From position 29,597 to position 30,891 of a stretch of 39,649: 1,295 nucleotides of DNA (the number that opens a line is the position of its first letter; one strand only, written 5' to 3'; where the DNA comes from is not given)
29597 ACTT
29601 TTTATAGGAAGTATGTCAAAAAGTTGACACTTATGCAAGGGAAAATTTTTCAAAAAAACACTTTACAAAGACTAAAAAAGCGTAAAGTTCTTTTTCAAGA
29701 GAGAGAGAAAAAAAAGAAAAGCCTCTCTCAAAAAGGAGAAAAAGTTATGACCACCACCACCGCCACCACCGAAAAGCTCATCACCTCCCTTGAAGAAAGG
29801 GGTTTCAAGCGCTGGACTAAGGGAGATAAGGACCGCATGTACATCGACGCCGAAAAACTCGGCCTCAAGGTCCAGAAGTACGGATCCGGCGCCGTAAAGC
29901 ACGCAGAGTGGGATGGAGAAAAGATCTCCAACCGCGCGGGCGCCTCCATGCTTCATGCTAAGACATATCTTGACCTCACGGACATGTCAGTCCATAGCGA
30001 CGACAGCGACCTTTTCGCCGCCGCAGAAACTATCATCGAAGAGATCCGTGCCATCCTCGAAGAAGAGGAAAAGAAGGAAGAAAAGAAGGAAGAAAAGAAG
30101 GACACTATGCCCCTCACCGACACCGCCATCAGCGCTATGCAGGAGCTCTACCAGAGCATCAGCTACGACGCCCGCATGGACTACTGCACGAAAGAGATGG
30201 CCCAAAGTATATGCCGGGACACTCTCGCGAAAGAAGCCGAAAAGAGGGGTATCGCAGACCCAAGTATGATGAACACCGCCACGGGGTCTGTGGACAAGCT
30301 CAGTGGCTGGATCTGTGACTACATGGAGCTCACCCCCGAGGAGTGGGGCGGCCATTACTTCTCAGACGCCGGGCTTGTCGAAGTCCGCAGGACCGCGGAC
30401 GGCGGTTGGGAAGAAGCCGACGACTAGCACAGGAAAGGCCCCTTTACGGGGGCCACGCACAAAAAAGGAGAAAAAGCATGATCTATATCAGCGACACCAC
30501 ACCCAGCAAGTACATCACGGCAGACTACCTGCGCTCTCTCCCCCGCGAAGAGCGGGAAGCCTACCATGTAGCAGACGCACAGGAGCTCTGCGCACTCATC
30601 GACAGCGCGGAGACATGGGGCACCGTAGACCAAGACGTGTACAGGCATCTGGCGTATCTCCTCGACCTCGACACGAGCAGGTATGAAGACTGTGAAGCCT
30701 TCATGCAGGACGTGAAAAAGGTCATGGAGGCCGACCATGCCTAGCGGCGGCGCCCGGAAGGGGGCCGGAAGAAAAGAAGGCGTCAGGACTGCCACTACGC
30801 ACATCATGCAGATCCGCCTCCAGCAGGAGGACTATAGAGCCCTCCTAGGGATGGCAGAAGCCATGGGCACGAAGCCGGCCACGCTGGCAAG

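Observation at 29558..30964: Candidate anti-defense (acr-aca-like) operon: two acidic proteins plus an RHH autoregulator behind a repeat-rich divergent promoter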

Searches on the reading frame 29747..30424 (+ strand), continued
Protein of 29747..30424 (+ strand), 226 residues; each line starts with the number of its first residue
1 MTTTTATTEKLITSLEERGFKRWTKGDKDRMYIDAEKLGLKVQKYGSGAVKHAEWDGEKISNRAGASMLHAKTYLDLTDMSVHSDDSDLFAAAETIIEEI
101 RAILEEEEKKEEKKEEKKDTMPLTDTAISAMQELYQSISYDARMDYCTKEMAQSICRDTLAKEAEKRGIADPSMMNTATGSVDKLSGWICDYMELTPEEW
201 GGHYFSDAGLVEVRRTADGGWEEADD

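Call 82: search_protein_families(library=pfam, proteins=[L015:4360-4536:+, L015:5446-5631:+, L015:5707-5991:+, L004:6686-6916:+, L012:7096-7695:+, L012:6001-6957:+, L005:9236-9379:+, L005:8977-9162:+, L012:7685-7873:+], max_evalue=1)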
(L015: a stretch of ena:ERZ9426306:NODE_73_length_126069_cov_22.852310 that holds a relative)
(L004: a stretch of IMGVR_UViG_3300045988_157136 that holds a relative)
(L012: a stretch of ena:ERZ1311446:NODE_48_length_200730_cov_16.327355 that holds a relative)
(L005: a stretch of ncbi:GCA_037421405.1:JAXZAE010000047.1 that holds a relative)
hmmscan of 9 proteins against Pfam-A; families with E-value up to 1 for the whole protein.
L015:4360-4536:+ (59 aa): 1 family
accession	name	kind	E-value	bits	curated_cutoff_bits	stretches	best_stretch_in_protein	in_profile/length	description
PF05338.17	DUF717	-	0.13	12.8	27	1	12-46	5-39/55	Protein of unknown function (DUF717)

L015:5446-5631:+ (62 aa): 0 families

L015:5707-5991:+ (95 aa): 0 families

L004:6686-6916:+ (77 aa): 1 family
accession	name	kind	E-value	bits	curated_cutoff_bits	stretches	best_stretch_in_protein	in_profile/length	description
PF03265.21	DNase_II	-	0.07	12.7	23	1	4-70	143-211/326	Deoxyribonuclease II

L012:7096-7695:+ (200 aa): 1 family
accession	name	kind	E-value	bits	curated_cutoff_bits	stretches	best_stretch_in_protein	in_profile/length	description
PF21822.3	Phage_TAC_15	-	0.11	13.4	22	1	118-172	47-99/127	Phage tail assembly chaperone protein, TAC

L012:6001-6957:+ (319 aa): 3 families
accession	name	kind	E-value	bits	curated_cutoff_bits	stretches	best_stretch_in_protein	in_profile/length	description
PF05227.19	CHASE3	-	0.002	18.5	28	1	246-318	22-95/138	CHASE3 domain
PF09568.16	RE_MjaI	-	0.029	14.7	22.7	1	60-130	18-74/164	MjaI restriction endonuclease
PF01817.26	CM_2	-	0.05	14.3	27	1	270-307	43-77/80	Chorismate mutase type II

L005:9236-9379:+ (48 aa): 4 families
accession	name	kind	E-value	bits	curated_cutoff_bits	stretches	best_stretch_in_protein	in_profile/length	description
PF07878.17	RHH_5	-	0.0031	17.7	26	1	5-36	5-36/43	CopG-like RHH_1 or ribbon-helix-helix domain, RHH_5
PF01402.27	RHH_1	-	0.031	14.7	20.5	1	4-32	2-30/39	Ribbon-helix-helix protein, copG family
PF12441.14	CopG_antitoxin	-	0.22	12.7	28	1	3-34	44-75/79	CopG antitoxin of type II toxin-antitoxin system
PF15919.11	HicB_lk_antitox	-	0.23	12.1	27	1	3-31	91-119/123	HicB_like antitoxin of bacterial toxin-antitoxin system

L005:8977-9162:+ (62 aa): 0 families

L012:7685-7873:+ (63 aa): 1 family
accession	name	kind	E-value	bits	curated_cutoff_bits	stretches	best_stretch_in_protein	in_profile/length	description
PF07878.17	RHH_5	-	0.021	15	26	1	25-49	2-26/43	CopG-like RHH_1 or ribbon-helix-helix domain, RHH_5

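Call 83: search_protein_representatives(alignment_id=A1)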
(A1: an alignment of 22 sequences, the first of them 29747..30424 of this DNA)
Query: 22 sequences, 436 profile positions. Proteins with E-value up to 0.001 (for the whole library): 1145; up to 1e-10: 384; up to 1e-30: 16. The best 150 are listed.
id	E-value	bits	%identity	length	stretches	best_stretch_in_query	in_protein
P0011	5.3e-147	507.2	-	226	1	28-249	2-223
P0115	6.1e-79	282.9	-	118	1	145-262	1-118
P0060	8.7e-73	262.6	-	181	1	31-162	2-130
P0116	7.0e-60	220.1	-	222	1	248-436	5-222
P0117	3.9e-39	151.7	-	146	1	1-124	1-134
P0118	1.1e-36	143.6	-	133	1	3-124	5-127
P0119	1.2e-34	136.9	-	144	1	36-148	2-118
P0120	2.2e-34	136.1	-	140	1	3-128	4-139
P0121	6.3e-34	134.5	-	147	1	1-125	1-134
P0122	3.1e-32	129.0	-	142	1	1-125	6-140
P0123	8.4e-32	127.5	-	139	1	1-127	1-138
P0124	1.0e-31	127.3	-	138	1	3-124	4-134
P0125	2.5e-31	126.0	-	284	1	27-147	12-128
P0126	2.8e-31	125.8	-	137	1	1-128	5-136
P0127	6.3e-31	124.7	-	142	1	3-128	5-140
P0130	1.9e-30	123.1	-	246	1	36-145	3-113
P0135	6.7e-29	118.0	-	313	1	36-142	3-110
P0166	3.5e-26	109.0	-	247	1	36-146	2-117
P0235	3.9e-21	92.4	-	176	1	36-145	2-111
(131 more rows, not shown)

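Call 85: search_protein_families(library=pfam, alignment_id=A6, max_evalue=0.001)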
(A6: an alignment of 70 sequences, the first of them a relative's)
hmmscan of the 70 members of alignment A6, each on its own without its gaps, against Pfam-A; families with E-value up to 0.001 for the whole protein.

A. member 1, P0125 (284 aa): 0 families

B. families by the number of members that match (of 70 scanned): 5 families
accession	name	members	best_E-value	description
PF01323.26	DSBA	1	4.7e-26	DSBA-like thioredoxin domain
PF13462.12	Thioredoxin_4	1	2.6e-19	Thioredoxin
PF22147.1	AcrIC5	1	2.5e-17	Anti-CRISPR protein AcrIC5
PF13743.12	Thioredoxin_5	1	7.8e-06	Thioredoxin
PF13098.12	Thioredoxin_2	1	3.4e-05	Thioredoxin-like domain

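Call 90: search_protein_families(library=pfam, alignment_id=A7, max_evalue=0.001)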
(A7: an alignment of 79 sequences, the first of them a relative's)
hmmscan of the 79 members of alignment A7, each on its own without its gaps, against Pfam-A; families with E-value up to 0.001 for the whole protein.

A. member 1, P0166 (247 aa): 1 family
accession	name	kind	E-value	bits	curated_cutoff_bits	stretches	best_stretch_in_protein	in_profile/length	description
PF22147.1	AcrIC5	-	2.5e-17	63.2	27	1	129-173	9-53/53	Anti-CRISPR protein AcrIC5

B. families by the number of members that match (of 79 scanned): 4 families
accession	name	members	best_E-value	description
PF07410.16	Phage_Gp111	12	3.3e-16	Streptococcus thermophilus bacteriophage Gp111 protein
PF22147.1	AcrIC5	2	2.5e-17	Anti-CRISPR protein AcrIC5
PF00395.25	SLH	1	3.8e-10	S-layer homology domain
PF05227.19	CHASE3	1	6.9e-05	CHASE3 domain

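Call 94: find_encoding_contigs(protein=P0235, flank=4000, max_places=3)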
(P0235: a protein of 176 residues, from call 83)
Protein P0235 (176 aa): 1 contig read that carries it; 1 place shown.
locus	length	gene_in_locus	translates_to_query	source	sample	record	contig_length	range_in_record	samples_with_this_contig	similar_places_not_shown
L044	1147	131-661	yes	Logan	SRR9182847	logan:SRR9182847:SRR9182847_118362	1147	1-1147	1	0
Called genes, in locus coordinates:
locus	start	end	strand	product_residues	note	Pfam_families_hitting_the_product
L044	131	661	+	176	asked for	PF22147:AcrIC5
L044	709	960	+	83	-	-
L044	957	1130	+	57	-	-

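Call 95: fold_search(model_id=the predicted structure, library=viral)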
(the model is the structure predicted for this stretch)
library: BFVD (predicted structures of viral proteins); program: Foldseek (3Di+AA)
matches with E <= 10: 470; with E <= 0.001: 3
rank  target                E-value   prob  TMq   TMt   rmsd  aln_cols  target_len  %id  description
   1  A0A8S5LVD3            2.3e-27  1.00  0.64  0.64  12.3       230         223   80  Uncharacterized protein [Podoviridae sp. ctc5632]
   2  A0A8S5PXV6            1.3e-26  1.00  0.57  0.40  13.1       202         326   85  Uncharacterized protein [Podoviridae sp. ctFbF42]
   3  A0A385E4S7            5.8e-05  1.00  0.29  0.51   4.5       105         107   21  (no name in the UniProt tables at hand)
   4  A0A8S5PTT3            3.0e-03  0.99  0.25  0.23  18.6       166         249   16  Uncharacterized protein [Siphoviridae sp. ctGuJ10]
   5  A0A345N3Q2            1.8e-02  0.99  0.23  0.38   7.1       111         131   18  (no name in the UniProt tables at hand)
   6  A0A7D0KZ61            1.3e-01  0.18  0.14  0.20  16.3       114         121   10  (no name in the UniProt tables at hand)
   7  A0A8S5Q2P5            2.9e-01  0.51  0.13  0.40   6.7        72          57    8  Uncharacterized protein [Siphoviridae sp. ctLqe90]
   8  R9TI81                3.2e-01  0.25  0.14  0.27  10.9        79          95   16  Uncharacterized protein [Vibrio phage nt-1]
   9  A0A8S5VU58            3.6e-01  0.10  0.12  0.22  14.7       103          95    7  Uncharacterized protein [Ackermannviridae sp.]
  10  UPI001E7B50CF         3.6e-01  0.08  0.14  0.13  23.6       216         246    8  (no name look-up for this kind of identifier)
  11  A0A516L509            3.9e-01  0.08  0.16  0.10  22.5       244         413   11  (no name in the UniProt tables at hand)
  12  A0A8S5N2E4            4.6e-01  0.21  0.21  0.27  19.5       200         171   15  Uncharacterized protein [Podoviridae sp. cttxo15]
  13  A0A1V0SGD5            4.9e-01  0.23  0.22  0.15  12.6       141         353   12  Uncharacterized protein [Hokovirus HKV1]
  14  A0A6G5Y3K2            4.9e-01  0.20  0.18  0.19  14.5       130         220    9  (no name in the UniProt tables at hand)
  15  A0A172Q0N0            4.9e-01  0.12  0.12  0.18   8.6        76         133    9  Uncharacterized protein [Acinetobacter phage vB_AbaM_ME3]
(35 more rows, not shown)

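Call 96: find_encoding_contigs(protein=P0166, flank=5000, max_places=3)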
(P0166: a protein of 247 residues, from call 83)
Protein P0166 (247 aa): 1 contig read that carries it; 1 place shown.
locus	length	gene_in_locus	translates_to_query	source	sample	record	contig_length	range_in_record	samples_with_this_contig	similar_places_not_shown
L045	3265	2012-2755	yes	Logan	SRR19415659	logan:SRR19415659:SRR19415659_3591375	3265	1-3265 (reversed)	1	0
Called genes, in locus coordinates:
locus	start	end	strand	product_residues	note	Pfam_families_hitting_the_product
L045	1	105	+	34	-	?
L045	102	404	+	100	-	-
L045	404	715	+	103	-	PF09682:Phage_holin_6_1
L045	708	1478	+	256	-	PF25309:ELLD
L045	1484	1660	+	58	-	-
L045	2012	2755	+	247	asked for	PF22147:AcrIC5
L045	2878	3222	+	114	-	-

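Call 101: search_protein_families(library=phrogs, proteins=[L044:709-957:+, L045:2878-3219:+, L045:1484-1657:+, P0166, P0071, L012:7096-7695:+], max_evalue=0.01)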
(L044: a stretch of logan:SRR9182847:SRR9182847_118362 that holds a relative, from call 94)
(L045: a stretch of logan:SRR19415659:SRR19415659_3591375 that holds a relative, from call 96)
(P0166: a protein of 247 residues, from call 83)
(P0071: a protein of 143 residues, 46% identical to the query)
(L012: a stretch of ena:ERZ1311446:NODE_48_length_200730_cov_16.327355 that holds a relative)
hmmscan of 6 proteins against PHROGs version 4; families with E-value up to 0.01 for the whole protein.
L044:709-957:+ (83 aa): 0 families

L045:2878-3219:+ (114 aa): 0 families

L045:1484-1657:+ (58 aa): 0 families

P0166 (247 aa): 0 families

P0071 (143 aa): 2 families
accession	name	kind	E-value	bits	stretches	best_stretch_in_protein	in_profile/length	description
phrog_8487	-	unknown function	7.5e-11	43.2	1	2-55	3-57/111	-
phrog_12732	-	unknown function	0.008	17.5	0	2-57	4-63/121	-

L012:7096-7695:+ (200 aa): 0 families

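Call 108: find_encoding_contigs(protein=P0135, flank=4000, max_places=2)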
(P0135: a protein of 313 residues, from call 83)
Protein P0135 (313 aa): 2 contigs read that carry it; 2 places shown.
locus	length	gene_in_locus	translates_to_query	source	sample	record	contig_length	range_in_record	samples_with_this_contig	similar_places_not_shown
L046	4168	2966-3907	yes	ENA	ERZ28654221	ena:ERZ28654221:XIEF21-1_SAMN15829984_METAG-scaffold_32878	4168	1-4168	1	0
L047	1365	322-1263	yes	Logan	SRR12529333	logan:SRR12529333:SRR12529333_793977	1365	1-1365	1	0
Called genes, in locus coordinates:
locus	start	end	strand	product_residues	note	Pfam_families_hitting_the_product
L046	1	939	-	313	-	?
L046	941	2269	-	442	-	-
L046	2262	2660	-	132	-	-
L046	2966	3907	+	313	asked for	-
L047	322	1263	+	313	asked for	-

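Call 109: find_encoding_contigs(protein=P0130, flank=4000, max_places=2)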
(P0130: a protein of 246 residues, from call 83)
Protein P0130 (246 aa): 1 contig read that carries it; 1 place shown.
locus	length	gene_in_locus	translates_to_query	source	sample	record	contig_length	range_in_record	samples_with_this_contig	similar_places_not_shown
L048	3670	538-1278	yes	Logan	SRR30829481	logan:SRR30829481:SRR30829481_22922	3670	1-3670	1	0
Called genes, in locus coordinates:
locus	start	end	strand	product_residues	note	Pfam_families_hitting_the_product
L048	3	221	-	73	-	?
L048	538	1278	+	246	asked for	-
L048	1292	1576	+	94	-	-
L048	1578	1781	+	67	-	-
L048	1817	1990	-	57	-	-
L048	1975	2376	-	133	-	-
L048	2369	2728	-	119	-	-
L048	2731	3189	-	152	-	PF04545:Sigma70_r4 (weak)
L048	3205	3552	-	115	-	PF00436:SSB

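Call 117: search_protein_families(library=padloc, proteins=[L001:8082-9803:+, L001:7561-7980:+], max_evalue=0.001)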
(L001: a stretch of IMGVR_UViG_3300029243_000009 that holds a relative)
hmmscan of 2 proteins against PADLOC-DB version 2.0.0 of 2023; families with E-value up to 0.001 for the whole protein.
L001:8082-9803:+ (574 aa): 92 families (the best 25 are shown)
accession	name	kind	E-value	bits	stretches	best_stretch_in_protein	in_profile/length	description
PDLC00091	GajA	-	8.8e-19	65.8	2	226-310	265-353/627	AAA ATPase domain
PDLC04149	HEC-04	-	4.5e-18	63.1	2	10-54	26-70/494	-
PDLC00278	PtuA1|PtuA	-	5.4e-18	63.5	2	11-175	3-157/436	AAA ATPase domain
PDLC00290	PtuA1|PtuA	-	1e-16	59.4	1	11-120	3-105/414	AAA ATPase domain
PDLC02979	AriA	-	2e-16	58.8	2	181-304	256-373/373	-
PDLC00271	PtuA1|PtuA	-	2.2e-16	58.4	2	11-57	3-49/421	AAA ATPase domain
PDLC00298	PtuA1|PtuA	-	5.3e-16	56.7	2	259-334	282-350/423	AAA ATPase domain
PDLC03878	NsnB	-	6.2e-16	57.1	1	11-334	2-308/345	-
PDLC04214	HEC-02A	-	1.8e-15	55.1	1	224-317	210-295/338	-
PDLC00299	PtuA1|PtuA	-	2.6e-15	54.4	2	6-57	50-101/535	AAA ATPase domain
PDLC00305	PtuA1|PtuA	-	2.8e-15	54.6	2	11-62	3-54/392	AAA ATPase domain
PDLC02913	ATPase_I-A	-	3.1e-15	54.3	2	6-57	49-100/508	-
PDLC02914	ATPase-Toprim_I-B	-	2e-14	51.6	1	248-437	197-367/443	-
PDLC02981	AriAB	-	2.8e-14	50.7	2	11-105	3-94/694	-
PDLC04608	PDC-M38A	-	3.8e-14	51.2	2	255-338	267-346/367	-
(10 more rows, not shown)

L001:7561-7980:+ (140 aa): 0 families

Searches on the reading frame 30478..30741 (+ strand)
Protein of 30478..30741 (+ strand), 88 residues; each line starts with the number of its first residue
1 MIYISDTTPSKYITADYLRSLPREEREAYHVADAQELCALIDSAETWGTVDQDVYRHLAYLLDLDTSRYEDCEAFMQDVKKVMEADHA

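Call 6: search_protein_families(library=pfam, proteins=[window:30478-30741:+], max_evalue=1)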
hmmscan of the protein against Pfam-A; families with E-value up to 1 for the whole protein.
window:30478-30741:+ (88 aa): 0 families

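Call 7: search_protein_families(library=phrogs, proteins=[window:30478-30741:+], max_evalue=1)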
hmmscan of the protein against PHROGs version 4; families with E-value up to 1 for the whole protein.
window:30478-30741:+ (88 aa): 1 family
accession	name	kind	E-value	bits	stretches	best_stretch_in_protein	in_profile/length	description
phrog_14346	-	unknown function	0.18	13.2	1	12-56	26-67/74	-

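Call 16: find_homologous_proteins(query=window:30478-30741:+)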
Query window:30478-30741:+ (88 aa): 16 proteins with E <= 0.001 among 16 candidates.
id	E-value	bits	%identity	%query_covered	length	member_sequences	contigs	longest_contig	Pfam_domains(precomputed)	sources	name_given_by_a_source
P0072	4.3e-49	182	95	100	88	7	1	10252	-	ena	-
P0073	4.7e-42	159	89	100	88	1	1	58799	-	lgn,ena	-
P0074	3.5e-41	157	84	100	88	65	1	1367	-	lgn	-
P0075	2.2e-40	154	84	100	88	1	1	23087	-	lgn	-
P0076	1.7e-39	151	82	100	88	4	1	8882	-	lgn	-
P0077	6.8e-37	143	78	100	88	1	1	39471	-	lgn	-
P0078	3.0e-35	138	77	100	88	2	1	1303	-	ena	-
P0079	1.5e-34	135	76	100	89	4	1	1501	-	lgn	-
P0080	1.3e-33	132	74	100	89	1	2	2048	-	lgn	-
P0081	6.8e-33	130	74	100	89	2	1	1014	-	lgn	-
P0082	1.1e-32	129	77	88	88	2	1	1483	-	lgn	-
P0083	6.2e-32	127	77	88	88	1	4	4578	-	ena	-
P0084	7.4e-31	124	73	100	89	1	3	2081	-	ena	-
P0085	4.2e-30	121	73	100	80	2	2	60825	-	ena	-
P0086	2.2e-29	119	73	88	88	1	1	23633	-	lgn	-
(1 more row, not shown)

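Call 40: predict_structure(alignment_id=A2)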
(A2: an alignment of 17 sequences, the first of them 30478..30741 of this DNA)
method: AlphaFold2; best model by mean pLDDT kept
length: 88 residues; sequences in the alignment: 17
mean_pLDDT: 86.1   pTM: 0.74
mean pLDDT of the five models: 86.1, 84.2, 83.9, 65.0, 64.7
residues with pLDDT >= 90: 30; 70-90: 54; 50-70: 3; < 50: 1
segments of 3 or more residues with pLDDT < 50: none
pLDDT, mean of each block of 10 residues (from residue 1): 85 89 91 91 80 89 86 87 74
secondary structure, 60 per line:
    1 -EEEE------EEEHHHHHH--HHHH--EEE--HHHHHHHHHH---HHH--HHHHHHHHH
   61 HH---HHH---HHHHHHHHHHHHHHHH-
elements in order: E2-5 E12-14 H15-20 H23-26 E29-31 H34-43 H52-62 H72-87

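Call 53: search_protein_families(library=ncbifam, proteins=[window:30478-30741:+], max_evalue=1)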
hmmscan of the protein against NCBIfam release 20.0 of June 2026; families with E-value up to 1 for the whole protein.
window:30478-30741:+ (88 aa): 0 families

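Call 68: search_solved_structures(query=A2, max_evalue=10)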
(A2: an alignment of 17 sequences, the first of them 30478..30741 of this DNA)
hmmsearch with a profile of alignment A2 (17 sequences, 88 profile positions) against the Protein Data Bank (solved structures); distinct sequences matched with E-value up to 10: 2.
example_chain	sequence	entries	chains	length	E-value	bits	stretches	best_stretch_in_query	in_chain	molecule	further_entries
4zl4_A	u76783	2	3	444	1.1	13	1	32-65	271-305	Aspartic protease PM5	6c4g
8tyf_A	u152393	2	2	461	1.1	12.9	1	32-65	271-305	Plasmepsin V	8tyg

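Call 69: search_protein_families(library=padloc, proteins=[window:30478-30741:+], max_evalue=1)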
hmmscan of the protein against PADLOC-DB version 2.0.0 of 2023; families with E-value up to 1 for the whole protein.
window:30478-30741:+ (88 aa): 0 families
